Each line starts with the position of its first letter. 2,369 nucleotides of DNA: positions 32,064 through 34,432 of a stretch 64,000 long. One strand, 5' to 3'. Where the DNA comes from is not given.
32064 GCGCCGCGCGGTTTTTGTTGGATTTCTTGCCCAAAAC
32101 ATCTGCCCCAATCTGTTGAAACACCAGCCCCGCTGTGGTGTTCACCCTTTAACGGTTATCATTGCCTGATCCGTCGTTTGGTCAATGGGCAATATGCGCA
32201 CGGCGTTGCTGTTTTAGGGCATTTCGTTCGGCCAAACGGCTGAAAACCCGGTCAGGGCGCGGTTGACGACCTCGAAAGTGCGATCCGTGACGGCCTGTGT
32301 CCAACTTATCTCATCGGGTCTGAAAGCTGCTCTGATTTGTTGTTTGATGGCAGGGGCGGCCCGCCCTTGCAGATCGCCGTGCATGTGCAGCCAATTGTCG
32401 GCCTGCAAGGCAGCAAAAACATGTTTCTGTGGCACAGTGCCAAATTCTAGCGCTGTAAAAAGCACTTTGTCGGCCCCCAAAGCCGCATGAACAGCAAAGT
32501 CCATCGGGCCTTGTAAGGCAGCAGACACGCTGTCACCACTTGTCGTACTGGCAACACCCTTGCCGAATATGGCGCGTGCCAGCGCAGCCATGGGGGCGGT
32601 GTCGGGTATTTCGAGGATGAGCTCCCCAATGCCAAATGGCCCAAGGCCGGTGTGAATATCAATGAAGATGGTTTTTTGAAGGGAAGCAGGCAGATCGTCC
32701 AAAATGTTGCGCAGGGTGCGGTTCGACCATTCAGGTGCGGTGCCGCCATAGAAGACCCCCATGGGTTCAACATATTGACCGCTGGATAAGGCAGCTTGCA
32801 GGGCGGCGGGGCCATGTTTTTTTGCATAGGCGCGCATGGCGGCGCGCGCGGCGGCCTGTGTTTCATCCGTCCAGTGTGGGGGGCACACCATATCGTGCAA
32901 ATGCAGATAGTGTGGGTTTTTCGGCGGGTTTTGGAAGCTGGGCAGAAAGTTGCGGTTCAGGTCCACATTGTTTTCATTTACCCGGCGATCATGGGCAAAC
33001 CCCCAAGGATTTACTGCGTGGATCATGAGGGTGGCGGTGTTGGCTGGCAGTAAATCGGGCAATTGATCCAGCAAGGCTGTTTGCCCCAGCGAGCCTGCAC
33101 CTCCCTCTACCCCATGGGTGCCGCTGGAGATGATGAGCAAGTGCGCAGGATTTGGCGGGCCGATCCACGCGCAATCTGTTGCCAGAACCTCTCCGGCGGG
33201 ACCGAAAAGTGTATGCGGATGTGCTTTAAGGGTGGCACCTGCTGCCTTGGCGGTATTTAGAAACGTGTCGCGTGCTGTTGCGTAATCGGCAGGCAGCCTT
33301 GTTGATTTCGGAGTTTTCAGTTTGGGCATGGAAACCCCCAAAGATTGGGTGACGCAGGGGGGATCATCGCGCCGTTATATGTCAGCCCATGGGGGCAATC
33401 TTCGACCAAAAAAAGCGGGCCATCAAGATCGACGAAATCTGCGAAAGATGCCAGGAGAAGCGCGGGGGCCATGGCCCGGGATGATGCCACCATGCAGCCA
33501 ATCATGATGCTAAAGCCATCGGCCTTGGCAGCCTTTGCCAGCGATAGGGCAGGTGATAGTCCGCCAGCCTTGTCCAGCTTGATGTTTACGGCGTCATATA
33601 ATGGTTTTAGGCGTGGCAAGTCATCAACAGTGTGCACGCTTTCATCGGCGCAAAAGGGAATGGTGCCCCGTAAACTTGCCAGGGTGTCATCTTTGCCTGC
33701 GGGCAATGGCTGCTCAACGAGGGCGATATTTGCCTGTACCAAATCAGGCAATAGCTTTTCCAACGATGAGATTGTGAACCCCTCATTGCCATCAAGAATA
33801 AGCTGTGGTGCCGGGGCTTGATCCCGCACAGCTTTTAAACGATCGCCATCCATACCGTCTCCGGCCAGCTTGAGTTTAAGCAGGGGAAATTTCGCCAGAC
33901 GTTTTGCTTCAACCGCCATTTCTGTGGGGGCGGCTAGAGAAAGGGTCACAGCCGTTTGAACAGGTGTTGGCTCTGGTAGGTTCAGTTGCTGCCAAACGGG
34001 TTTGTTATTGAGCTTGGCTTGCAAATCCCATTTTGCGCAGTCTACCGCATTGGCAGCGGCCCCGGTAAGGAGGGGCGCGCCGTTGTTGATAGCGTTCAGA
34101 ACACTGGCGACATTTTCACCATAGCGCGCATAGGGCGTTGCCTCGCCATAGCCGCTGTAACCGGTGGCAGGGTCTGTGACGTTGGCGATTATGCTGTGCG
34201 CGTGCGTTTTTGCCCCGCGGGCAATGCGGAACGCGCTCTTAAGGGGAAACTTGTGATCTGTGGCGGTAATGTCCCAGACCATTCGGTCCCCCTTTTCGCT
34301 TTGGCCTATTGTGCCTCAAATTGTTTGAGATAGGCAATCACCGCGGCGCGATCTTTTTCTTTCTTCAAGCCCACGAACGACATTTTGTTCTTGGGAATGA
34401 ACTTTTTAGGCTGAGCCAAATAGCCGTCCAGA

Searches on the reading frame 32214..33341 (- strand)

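Call 79: search_protein_families(library=pfam, proteins=[window:32214-33341:-], max_evalue=0.00001)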
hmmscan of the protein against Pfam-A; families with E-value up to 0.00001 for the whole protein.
window:32214-33341:- (375 aa): 1 family
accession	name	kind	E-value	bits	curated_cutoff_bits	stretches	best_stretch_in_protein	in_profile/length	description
PF10994.13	DUF2817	-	1.6e-109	366.9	23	1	19-353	4-340/341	Protein of unknown function (DUF2817)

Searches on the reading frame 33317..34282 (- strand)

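Call 79: search_protein_families(library=pfam, proteins=[window:33317-34282:-], max_evalue=0.00001)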
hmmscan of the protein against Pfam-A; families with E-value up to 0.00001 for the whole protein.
window:33317-34282:- (321 aa): 2 families
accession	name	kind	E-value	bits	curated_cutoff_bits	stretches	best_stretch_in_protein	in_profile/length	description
PF13378.12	MR_MLE_C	-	2.5e-22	80.1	29.4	1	122-279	2-169/219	Enolase C-terminal domain-like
PF02746.21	MR_MLE_N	-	7.3e-08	33.1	22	0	72-98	88-114/117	Mandelate racemase / muconate lactonizing enzyme, N-terminal domain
